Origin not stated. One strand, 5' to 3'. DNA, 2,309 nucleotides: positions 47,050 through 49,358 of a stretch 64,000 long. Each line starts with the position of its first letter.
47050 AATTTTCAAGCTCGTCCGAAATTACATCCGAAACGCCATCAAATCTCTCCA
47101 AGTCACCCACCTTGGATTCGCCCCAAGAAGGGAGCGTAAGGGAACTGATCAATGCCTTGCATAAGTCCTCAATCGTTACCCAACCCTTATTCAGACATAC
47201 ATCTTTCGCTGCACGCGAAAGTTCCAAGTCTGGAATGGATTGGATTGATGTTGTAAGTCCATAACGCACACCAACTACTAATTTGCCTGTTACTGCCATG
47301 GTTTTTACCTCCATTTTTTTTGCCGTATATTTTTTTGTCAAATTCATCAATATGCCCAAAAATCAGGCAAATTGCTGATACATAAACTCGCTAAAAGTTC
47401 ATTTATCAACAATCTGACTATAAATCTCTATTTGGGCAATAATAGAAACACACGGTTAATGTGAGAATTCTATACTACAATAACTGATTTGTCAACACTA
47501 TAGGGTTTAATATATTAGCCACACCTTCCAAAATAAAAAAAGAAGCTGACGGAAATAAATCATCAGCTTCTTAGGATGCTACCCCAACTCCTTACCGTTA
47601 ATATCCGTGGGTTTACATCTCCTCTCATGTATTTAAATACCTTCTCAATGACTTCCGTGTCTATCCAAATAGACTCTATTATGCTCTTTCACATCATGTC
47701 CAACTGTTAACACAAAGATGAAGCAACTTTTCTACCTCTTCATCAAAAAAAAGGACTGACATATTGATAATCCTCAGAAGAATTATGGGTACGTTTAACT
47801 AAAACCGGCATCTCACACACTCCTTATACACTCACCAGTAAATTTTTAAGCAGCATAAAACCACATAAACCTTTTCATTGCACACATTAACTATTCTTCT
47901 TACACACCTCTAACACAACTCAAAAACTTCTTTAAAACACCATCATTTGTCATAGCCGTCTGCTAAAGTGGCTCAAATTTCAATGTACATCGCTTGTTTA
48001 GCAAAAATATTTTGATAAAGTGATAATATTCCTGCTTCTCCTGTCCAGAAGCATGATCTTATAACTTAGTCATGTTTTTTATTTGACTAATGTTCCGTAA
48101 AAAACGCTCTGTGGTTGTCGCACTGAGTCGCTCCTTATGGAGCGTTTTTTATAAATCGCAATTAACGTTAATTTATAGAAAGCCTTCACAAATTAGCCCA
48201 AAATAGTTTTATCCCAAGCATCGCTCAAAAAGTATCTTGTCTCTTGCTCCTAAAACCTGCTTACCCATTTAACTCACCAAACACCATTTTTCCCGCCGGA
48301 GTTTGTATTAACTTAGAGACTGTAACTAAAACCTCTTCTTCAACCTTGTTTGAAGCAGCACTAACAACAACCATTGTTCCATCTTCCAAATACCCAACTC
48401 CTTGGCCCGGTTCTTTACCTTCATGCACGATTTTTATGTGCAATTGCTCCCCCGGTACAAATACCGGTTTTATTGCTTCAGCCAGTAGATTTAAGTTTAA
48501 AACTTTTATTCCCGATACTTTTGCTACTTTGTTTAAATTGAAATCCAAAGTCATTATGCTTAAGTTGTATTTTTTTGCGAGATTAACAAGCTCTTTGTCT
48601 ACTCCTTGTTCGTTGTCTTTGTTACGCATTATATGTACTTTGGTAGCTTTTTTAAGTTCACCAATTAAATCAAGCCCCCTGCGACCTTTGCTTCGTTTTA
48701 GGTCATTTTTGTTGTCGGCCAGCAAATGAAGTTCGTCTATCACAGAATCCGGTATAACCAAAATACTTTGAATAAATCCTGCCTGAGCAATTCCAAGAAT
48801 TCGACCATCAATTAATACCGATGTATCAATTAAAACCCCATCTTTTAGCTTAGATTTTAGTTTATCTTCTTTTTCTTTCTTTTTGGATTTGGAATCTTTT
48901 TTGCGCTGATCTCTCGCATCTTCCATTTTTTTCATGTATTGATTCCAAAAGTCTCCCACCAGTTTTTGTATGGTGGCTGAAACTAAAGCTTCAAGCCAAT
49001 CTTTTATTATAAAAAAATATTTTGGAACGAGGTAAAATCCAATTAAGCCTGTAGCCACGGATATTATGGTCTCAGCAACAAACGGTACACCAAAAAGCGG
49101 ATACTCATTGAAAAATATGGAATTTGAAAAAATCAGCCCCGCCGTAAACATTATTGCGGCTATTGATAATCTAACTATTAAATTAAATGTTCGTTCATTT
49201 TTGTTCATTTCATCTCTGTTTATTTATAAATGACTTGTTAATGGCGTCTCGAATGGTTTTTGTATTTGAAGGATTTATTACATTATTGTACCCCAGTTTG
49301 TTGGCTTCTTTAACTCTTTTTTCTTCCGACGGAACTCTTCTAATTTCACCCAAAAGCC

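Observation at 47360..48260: ~850-bp ORF-free, strongly strand-skewed region bounded by two terminators; candidate long noncoding RNA or decayed gene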

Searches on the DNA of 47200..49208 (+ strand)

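Call 4: search_rna_families(source=window, start=47200, end=48400, threshold=evalue, max_evalue=10, show_alignments=2)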
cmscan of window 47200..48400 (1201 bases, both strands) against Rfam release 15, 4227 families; matches with E-value up to 10: 9.
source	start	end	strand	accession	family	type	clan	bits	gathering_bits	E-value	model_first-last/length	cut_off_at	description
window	47534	47592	-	RF02056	STnc390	Gene; sRNA;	-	18.7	50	0.5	1-60/60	no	Salmonella sRNA STnc390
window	47538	47717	-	RF02728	HrrF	Gene; sRNA;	-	18.6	77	2.1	1-116/116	no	Haemophilus regulatory RNA responsive to iron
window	48099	48155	+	RF02898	AaHKsRNA20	Gene; sRNA;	-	18.4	43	9.3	1-77/77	no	Aggregatibacter sRNA 20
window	47366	47418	-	RF04134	MIR7504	Gene; miRNA;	-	17.4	83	7.6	1-124/124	no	MIR7504 microRNA precursor family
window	47291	47399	-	RF00524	R2_retro_el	Cis-reg;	-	15.3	38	1.9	1-212/212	no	R2 RNA element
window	48064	48151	+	RF00021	Spot_42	Gene; sRNA;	-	15.1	80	7.1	1-115/115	no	Spot 42 RNA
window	48093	48156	-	RF02067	STnc310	Gene; sRNA;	-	15.1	40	9.8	1-61/61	no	Salmonella enterica sRNA STnc310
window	47281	47378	-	RF01845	enod40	Gene;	-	14.9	45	0.79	95-222/263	no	Early nodulin 40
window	48049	48122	+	RF02610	BSR0709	Gene; sRNA;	-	10.2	382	5.4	1-318/318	no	Brucella sRNA 0709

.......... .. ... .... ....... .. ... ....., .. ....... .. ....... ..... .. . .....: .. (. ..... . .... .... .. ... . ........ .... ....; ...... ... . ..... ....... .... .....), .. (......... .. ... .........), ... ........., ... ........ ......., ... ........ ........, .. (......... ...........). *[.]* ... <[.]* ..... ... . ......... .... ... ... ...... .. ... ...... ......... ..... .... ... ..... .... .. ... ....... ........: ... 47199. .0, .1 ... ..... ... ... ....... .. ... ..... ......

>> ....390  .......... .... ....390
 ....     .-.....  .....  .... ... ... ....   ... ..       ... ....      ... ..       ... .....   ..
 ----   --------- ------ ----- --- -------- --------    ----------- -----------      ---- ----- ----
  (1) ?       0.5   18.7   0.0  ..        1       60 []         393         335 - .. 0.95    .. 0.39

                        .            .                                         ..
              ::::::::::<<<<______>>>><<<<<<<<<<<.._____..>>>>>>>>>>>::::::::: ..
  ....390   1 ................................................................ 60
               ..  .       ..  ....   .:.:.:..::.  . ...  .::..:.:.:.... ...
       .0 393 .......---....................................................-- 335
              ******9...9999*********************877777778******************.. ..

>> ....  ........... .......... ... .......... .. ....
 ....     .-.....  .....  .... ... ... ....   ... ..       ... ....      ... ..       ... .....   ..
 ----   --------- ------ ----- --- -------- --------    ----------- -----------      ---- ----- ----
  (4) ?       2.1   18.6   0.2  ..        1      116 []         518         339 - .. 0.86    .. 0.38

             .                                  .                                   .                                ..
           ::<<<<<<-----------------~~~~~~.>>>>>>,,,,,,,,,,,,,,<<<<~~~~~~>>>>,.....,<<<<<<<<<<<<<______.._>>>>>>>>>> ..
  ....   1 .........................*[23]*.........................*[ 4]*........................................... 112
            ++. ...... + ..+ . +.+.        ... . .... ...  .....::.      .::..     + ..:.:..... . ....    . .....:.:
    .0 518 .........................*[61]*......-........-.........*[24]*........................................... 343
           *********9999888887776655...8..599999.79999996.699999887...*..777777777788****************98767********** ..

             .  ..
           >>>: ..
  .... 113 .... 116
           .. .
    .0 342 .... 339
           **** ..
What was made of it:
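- On Any described RNA family (Rfam 15, 4227 models, including SRP, 6S, tmRNA, RNase P, riboswitches and the candidate motifs found by comparative genomics): The E <= 10 scan of 47200-48400 returns only terminator-like chance hits of 10-19 bits against thresholds of 38-382 (call 4).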

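Call 36: build_rna_model(alignment_id=A5)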
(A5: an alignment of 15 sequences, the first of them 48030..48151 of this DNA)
Model R1 built from alignment A5 (15 sequences, 146 columns); structure: RNAalifold consensus.
model positions 117; base pairs 24; branch points 1; effective number of sequences 2.91; information 0.59 bits per position. Calibrated on 0.2 Mb of random sequence (short: E-values are rough).
structure used (alignment columns):
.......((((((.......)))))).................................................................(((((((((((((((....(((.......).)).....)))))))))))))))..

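Call 39: search_with_rna_model(model_id=R1, sources=[window, L001, L002, L003, L004, L005, L006, L007, L008, L009, L010, L011, L012, L013, L014, L015, L016, L017, L018, L019, L020, L021, L022, L023, L024, L025, L026, L027, L028, L029, L030, L031, L032, L033, L034, L035, L036, L037, L038, L039, L040, L041, L042, L043, L044, L045, L046, L047, L048, L049, L050, L051, L052, L053, L054, L055, L056, L057, L058, L059, L060, L061, L062, L063, L064, L065, L066, L067, L068, L069, L070, L071, L072, L073, L074, L075, L076, L077, L078, L079, L080, L081, L082, L083, L084, L085, L086, L087, L088, L089, L090, L091, L092, L093, L094, L095, L096, L097, L098, L099], max_evalue=1)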
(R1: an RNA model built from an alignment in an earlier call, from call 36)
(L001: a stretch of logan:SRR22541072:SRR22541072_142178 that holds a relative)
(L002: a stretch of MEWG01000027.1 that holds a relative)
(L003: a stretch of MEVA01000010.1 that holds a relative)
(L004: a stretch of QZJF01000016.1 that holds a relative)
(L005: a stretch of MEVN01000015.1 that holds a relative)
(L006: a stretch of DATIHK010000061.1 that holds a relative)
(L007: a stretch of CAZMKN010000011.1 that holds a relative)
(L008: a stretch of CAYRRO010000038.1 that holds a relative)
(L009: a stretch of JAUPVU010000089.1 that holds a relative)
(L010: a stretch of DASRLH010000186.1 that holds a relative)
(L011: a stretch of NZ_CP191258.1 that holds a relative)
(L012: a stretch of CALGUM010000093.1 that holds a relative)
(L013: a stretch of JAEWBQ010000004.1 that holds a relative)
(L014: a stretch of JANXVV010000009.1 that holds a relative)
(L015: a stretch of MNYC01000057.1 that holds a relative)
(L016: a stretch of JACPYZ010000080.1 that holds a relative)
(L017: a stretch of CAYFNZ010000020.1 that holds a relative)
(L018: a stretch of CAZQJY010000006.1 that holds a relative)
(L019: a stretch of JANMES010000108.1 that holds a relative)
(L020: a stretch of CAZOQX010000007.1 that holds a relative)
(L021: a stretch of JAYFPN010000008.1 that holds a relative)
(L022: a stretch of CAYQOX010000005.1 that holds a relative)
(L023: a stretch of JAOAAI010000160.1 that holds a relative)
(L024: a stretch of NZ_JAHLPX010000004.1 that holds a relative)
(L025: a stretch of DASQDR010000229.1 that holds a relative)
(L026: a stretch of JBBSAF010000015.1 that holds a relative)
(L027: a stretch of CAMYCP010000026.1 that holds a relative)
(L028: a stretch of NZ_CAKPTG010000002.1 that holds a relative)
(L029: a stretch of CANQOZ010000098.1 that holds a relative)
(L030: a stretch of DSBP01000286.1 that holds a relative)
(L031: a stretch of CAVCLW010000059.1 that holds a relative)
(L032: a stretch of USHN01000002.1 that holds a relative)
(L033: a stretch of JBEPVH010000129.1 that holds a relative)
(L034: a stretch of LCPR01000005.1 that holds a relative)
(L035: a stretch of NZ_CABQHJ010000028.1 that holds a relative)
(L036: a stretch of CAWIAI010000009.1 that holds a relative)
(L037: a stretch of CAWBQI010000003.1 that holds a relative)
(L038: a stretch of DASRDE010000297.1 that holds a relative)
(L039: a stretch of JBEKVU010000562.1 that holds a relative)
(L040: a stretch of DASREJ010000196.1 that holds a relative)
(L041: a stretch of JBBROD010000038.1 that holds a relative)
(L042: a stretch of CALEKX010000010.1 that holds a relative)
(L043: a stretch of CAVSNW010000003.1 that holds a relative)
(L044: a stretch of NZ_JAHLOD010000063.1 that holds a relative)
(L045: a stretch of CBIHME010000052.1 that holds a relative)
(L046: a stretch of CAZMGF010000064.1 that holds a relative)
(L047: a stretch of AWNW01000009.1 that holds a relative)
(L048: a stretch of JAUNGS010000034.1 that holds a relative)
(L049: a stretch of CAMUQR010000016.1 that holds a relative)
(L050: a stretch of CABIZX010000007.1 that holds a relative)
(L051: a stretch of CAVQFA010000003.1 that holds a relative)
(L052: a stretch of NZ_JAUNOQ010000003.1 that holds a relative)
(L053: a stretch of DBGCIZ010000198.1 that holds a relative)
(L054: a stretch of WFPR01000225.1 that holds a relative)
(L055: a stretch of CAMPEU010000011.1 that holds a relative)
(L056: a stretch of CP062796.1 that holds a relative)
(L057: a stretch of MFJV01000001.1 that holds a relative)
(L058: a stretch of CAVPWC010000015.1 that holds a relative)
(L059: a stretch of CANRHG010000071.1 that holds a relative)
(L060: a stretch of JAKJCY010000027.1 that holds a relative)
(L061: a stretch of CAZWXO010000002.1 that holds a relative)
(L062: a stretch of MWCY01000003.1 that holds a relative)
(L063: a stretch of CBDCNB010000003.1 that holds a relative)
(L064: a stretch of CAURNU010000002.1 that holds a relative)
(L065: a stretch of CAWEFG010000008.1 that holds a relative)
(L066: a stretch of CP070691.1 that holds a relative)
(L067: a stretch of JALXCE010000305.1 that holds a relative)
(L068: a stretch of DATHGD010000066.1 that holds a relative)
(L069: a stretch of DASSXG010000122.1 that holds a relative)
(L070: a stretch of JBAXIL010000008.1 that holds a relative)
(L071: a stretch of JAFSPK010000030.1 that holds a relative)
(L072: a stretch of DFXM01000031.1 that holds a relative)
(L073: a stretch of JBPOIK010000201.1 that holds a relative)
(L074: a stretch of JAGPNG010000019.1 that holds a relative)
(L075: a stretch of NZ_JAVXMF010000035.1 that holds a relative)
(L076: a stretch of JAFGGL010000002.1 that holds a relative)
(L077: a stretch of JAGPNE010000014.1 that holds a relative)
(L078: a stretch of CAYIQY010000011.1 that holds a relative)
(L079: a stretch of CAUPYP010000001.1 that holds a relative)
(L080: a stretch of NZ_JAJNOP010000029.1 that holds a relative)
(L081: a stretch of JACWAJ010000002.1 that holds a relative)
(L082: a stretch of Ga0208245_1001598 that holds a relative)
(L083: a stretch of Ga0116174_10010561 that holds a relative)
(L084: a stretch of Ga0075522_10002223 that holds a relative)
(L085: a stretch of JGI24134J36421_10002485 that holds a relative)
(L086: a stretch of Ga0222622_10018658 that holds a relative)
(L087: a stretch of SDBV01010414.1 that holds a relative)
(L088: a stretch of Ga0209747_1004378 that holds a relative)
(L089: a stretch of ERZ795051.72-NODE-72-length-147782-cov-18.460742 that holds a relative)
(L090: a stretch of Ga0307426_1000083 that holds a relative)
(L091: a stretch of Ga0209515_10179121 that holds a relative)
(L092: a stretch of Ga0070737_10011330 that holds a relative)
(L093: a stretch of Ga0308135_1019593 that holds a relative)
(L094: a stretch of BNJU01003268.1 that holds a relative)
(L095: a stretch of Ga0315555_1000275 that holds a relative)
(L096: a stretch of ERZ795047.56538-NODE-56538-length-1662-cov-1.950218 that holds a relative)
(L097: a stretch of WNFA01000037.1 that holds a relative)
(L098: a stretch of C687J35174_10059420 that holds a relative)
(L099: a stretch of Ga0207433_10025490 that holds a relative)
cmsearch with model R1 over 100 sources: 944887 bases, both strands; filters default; matches with E-value up to 1: 16.
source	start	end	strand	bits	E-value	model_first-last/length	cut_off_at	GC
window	48030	48151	+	113.4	2.6e-19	1-117/117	no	0.4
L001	7447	7559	-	109.8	1.3e-18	1-117/117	no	0.44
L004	5926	6043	-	109.3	1.7e-18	1-117/117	no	0.45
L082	5045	5162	-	103.9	1.9e-17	1-117/117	no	0.45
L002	3791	3907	-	103.1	2.7e-17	1-117/117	no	0.45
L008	2561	2673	-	97.2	4e-16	1-117/117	no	0.45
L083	4270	4382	-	96.2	6.4e-16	1-117/117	no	0.46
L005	5281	5420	-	90.7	8.1e-15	1-117/117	no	0.49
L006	6020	6106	-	83.3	2.3e-13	1-117/117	no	0.43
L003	6626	6742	-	75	1e-11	1-117/117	no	0.46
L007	6138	6228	-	72.5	3.1e-11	1-117/117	no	0.44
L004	5873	5981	+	26.3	0.044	1-117/117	no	0.44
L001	7375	7500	+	21.7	0.35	1-117/117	no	0.39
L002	3712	3846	+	20.9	0.51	1-117/117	no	0.37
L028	4270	4394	+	20.6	0.58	1-117/117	no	0.38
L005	5215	5334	+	20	0.77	1-117/117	no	0.37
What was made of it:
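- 48028..48151 (+): Predicted small RNA transcript of about 124 nt. The 5' end is inferred from the -10 element and the 3' end from the U-run. The covariance model R1 scores 113.4 bits here and finds one copy in the window (call 39).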

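Call 40: search_with_rna_model(model_id=R1, sources=[L100, L101, L102, L103, L104, L105, L106, L107, L108, L109, L110, L111, L112, L113, L114, L115, L116, L117, L118, L119, L120, L121, L122, L123, L124, L125, L126, L127, L128, L129, L130, L131, L132, L133, L134, L135, L136, L137, L138, L139, L140, L141, L142, L143, L144, L145, L146, L147, L148, L149, L150, L151, L152, L153, L154, L155, L156, L157, L158, L159, L160, L161, L162, L163, L164, L165, L166, L167], max_evalue=1)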
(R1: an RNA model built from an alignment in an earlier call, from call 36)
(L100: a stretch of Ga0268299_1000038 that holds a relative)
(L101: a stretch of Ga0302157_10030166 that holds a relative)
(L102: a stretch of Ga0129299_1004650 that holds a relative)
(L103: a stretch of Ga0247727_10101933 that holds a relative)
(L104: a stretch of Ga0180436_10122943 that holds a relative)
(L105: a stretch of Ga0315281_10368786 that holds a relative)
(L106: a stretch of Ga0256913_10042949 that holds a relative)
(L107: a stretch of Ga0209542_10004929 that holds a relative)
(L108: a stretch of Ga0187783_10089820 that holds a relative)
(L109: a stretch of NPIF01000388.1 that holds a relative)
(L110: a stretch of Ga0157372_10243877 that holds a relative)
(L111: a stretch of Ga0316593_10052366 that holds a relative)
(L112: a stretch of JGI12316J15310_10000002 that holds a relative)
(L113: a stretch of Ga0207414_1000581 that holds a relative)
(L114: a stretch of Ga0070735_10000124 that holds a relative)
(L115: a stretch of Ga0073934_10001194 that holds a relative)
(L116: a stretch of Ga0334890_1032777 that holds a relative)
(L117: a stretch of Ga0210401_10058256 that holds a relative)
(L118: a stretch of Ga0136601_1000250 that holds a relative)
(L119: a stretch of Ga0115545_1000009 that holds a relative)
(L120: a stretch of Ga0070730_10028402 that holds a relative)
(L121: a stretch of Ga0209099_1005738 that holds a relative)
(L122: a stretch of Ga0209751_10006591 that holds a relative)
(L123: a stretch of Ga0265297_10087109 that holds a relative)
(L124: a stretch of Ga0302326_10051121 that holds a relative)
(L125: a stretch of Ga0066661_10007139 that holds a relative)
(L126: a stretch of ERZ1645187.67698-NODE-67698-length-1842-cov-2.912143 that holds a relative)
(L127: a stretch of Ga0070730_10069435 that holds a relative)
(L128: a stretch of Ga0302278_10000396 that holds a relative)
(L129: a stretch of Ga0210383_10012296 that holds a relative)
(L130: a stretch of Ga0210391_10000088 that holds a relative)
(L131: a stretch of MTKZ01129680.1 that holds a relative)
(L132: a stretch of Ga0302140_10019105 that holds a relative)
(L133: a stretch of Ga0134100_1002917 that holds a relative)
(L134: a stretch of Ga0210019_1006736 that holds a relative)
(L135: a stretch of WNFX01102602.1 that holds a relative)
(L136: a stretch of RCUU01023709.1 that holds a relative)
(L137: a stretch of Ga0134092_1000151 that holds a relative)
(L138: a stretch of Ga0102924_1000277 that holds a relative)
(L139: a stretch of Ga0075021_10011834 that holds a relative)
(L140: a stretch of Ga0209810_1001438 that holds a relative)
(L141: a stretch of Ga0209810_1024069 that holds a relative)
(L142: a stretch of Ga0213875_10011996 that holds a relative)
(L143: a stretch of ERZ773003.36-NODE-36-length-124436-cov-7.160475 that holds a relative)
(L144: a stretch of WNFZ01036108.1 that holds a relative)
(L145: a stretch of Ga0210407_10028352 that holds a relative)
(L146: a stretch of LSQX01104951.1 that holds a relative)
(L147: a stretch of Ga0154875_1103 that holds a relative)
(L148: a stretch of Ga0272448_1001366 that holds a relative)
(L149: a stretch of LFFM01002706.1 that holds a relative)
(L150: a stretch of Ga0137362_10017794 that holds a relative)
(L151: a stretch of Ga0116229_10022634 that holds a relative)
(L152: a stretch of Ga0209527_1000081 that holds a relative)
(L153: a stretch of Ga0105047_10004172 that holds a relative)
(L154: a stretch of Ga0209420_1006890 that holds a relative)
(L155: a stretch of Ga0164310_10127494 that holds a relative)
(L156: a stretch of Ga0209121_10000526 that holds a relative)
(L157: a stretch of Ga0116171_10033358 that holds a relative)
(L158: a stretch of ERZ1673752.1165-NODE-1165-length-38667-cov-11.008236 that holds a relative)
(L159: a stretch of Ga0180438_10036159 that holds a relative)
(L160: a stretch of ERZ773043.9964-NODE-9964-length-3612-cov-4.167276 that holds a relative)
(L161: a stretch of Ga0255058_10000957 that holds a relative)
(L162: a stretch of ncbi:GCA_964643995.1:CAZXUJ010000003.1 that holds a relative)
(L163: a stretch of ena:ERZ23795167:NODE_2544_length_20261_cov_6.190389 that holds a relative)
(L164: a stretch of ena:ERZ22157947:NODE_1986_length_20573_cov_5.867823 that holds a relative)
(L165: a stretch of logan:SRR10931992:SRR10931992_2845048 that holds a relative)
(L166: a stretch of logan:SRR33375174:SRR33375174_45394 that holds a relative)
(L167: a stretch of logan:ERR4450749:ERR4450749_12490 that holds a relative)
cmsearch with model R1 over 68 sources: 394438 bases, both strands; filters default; matches with E-value up to 1: 9.
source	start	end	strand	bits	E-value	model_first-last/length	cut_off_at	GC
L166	5808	5924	-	110.6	3.9e-19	1-117/117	no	0.38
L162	4967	5090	-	108.3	1.1e-18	1-117/117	no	0.4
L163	4827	4950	-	107.2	1.8e-18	1-117/117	no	0.4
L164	4744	4867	-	107.2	1.8e-18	1-117/117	no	0.4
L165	2103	2226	-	107.2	1.8e-18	1-117/117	no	0.4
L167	4962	5074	-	106.9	2.1e-18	1-117/117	no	0.43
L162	4908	5022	+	22.7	0.094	1-117/117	no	0.32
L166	5743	5862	+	19.1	0.49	1-117/117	no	0.38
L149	4665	4709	+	17.5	0.99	1-117/117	no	0.31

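Call 51: search_with_rna_model(model_id=R1, sources=[L168, L169, L170, L171, L172, L173, L174], max_evalue=1)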
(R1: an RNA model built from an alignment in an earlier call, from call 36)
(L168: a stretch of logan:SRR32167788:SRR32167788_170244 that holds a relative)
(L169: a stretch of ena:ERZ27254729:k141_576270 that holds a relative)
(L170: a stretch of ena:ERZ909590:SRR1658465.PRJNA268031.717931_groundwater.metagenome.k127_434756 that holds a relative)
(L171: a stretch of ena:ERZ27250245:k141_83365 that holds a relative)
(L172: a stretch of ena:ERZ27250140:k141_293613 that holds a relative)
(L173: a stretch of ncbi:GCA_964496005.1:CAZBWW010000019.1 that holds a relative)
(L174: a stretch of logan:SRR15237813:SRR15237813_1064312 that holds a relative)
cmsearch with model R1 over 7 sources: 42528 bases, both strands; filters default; matches with E-value up to 1: 9.
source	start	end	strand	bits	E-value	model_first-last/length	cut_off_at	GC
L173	4130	4235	-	102.1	1.9e-18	1-117/117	no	0.45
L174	2395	2500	-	102.1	1.9e-18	1-117/117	no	0.45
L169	4720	4833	-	84.3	6.6e-15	1-117/117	no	0.48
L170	4720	4833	-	84.3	6.6e-15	1-117/117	no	0.48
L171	4022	4138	-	76.1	2.8e-13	1-117/117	no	0.48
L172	3351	3467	-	76.1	2.8e-13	1-117/117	no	0.48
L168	3996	4092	-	66.6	2.1e-11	1-117/117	no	0.52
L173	4073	4184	+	17.5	0.11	1-117/117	no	0.4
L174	2338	2449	+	17.5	0.11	1-117/117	no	0.4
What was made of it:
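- Tried and rejected: Search for further copies or distant members with the covariance model in 174 loci (about 1.4 Mb), including yacL loci of Saccharibacteria, Gottesmanbacteria, Curtissbacteria, Parcubacteria and non-CPR phyla: none (calls 39, 40, 51).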
